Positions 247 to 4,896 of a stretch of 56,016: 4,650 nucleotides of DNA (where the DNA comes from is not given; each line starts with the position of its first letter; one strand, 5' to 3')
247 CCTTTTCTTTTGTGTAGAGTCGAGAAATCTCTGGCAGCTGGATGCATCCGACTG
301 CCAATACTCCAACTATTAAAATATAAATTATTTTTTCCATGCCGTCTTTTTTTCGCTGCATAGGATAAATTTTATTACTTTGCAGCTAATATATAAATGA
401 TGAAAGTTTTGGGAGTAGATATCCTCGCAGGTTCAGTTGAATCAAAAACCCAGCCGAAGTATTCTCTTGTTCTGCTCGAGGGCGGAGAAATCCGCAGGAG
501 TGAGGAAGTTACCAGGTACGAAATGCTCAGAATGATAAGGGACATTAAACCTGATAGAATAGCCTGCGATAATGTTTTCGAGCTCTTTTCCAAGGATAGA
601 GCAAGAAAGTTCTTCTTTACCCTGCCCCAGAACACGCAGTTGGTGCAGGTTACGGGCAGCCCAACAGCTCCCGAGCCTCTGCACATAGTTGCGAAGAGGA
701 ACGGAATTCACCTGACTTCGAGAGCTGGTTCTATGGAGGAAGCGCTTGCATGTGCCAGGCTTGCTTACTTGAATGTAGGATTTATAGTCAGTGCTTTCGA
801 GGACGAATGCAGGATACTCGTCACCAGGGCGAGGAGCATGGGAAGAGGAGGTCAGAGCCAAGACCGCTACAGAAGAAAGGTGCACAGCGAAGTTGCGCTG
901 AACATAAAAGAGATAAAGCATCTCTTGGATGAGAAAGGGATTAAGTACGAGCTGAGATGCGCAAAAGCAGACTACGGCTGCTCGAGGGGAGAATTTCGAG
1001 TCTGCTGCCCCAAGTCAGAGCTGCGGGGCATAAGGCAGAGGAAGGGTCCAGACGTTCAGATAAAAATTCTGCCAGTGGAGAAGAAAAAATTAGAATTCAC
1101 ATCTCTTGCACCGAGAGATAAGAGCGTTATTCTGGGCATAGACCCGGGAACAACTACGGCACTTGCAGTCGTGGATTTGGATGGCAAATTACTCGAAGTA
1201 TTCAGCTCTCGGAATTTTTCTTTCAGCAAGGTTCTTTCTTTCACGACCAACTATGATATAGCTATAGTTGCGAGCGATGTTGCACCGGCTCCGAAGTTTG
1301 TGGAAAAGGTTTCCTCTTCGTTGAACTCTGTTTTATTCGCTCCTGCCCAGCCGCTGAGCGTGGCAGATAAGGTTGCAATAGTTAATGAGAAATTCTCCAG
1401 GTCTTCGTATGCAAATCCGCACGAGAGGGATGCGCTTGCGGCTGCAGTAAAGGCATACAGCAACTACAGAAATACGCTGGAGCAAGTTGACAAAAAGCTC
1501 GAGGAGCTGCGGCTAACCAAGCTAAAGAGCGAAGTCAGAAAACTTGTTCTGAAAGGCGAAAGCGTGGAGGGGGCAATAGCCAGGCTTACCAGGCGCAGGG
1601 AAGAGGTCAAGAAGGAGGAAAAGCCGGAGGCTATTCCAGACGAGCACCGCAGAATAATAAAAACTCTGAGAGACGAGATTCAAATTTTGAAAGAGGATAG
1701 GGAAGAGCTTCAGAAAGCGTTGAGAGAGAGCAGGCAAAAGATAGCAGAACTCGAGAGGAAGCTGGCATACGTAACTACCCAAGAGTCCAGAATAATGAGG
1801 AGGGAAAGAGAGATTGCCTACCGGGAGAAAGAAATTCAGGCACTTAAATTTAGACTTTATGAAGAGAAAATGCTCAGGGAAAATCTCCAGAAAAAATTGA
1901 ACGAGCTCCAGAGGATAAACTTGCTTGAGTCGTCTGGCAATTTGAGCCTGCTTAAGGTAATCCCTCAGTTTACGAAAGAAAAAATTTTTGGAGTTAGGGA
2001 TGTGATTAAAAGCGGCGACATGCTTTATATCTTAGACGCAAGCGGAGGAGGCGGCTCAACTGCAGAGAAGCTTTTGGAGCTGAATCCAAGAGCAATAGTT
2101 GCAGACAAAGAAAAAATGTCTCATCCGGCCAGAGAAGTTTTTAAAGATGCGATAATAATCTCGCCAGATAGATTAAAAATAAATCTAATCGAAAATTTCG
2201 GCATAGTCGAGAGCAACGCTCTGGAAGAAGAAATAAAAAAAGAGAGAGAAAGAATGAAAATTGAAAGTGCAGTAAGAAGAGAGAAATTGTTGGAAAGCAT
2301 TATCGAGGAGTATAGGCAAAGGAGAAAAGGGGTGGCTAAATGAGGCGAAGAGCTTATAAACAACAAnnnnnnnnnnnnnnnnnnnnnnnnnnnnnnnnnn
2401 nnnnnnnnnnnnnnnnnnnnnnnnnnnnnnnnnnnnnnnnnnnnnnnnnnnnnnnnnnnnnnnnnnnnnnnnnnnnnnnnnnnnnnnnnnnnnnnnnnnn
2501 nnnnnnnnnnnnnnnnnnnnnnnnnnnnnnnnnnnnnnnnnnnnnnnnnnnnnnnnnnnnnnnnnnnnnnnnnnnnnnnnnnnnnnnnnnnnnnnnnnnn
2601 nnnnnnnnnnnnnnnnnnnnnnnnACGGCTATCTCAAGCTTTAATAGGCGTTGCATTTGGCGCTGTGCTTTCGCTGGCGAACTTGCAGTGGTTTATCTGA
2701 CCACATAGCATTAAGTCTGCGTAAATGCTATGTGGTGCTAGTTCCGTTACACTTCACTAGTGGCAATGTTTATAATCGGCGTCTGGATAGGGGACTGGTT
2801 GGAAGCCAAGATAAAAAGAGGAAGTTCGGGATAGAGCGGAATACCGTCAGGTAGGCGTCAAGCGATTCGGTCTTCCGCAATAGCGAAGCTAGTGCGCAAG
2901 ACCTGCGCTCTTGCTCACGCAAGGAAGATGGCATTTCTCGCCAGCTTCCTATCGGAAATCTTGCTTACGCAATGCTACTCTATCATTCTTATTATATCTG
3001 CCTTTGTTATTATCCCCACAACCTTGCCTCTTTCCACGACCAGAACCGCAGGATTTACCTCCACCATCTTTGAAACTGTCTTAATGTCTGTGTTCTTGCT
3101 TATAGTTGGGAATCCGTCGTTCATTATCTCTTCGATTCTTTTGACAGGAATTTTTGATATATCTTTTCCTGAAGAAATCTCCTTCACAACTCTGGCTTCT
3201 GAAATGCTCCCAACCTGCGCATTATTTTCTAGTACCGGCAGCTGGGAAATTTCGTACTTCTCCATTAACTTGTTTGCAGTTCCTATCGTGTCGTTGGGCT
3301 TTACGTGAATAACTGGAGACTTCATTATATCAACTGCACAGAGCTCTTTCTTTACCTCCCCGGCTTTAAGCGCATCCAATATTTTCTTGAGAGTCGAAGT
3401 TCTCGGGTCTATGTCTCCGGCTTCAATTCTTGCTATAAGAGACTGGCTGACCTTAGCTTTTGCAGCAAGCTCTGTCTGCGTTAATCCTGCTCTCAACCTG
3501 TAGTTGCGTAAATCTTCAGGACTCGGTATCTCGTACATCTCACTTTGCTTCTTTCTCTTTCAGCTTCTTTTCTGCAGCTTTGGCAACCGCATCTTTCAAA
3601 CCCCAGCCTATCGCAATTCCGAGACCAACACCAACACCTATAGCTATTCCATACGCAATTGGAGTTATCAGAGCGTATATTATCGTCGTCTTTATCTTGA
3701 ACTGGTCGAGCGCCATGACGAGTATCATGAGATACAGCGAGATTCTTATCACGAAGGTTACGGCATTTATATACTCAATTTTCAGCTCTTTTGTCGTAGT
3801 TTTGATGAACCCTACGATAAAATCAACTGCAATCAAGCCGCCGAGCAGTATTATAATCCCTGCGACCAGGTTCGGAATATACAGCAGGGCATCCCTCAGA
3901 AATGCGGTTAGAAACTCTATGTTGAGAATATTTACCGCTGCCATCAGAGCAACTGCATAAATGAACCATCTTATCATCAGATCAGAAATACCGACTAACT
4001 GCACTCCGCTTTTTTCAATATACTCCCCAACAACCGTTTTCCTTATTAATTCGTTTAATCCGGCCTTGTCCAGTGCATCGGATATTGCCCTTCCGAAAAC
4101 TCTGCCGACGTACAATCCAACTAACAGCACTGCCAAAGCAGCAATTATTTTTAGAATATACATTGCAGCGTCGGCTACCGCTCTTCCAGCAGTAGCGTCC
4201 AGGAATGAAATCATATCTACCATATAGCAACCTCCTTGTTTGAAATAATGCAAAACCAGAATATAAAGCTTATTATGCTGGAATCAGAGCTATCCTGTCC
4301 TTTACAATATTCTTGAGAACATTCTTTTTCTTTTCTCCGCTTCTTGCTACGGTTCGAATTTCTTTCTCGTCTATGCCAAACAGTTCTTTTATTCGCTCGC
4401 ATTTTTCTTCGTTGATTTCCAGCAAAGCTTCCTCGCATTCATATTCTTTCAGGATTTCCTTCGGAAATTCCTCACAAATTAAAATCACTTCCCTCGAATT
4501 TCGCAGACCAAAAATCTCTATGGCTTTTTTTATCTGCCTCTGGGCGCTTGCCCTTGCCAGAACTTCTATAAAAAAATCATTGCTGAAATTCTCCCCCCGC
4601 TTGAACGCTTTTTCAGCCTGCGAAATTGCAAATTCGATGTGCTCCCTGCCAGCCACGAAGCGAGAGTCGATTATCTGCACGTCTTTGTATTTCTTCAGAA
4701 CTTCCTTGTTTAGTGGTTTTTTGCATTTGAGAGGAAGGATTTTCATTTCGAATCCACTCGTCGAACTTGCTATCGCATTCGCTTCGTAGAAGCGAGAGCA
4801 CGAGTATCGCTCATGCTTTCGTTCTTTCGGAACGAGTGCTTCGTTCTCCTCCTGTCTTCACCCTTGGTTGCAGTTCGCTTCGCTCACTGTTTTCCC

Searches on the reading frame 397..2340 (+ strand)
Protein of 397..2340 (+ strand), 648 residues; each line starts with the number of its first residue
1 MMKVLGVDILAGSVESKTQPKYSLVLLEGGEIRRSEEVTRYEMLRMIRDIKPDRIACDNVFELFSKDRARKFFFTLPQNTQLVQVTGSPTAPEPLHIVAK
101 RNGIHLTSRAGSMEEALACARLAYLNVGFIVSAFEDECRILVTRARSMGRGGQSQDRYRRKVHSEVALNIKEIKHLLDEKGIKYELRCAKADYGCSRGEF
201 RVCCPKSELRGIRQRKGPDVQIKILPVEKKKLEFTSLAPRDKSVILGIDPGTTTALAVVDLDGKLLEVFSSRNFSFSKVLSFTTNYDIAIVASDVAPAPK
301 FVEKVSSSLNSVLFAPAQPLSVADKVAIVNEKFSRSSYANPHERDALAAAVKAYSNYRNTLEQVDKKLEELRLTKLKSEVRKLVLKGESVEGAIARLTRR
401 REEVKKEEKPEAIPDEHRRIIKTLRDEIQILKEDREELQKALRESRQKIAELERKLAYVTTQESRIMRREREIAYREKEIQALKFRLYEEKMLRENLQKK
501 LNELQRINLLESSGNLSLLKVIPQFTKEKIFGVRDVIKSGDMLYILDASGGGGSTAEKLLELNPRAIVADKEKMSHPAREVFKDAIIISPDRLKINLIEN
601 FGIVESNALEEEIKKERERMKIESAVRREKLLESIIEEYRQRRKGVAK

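Call 84: search_protein_families(library=pfam, proteins=[window:397-2340:+], max_evalue=0.0001)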
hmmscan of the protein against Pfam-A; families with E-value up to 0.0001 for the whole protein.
window:397-2340:+ (648 aa): 1 family
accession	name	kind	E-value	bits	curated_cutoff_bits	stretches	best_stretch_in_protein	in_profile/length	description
PF04312.18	DUF460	-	6.6e-38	129.9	28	1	216-350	3-135/135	Protein of unknown function (DUF460)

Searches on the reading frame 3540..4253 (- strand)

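Call 84: search_protein_families(library=pfam, proteins=[window:3540-4253:-], max_evalue=0.0001)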
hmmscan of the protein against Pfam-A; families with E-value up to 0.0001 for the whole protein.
window:3540-4253:- (237 aa): 1 family
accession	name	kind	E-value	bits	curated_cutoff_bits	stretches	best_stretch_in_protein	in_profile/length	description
PF05552.17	MS_channel_1st_1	-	3.6e-12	46.4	22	2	114-151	2-39/50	Mechanosensitive ion channel, conserved TM helix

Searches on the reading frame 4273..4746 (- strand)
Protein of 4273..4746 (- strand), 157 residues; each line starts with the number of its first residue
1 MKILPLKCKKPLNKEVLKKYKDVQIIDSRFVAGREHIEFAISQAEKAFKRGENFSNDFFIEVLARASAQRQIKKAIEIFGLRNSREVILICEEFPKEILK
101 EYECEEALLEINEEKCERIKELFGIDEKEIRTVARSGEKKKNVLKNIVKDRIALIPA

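Call 84: search_protein_families(library=pfam, proteins=[window:4273-4746:-], max_evalue=0.0001)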
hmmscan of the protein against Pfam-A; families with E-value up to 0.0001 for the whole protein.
window:4273-4746:- (157 aa): 1 family
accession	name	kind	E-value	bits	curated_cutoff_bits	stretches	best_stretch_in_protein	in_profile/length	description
PF08617.15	CGI-121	-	1.3e-10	42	25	1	12-154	10-157/159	Kinase binding protein CGI-121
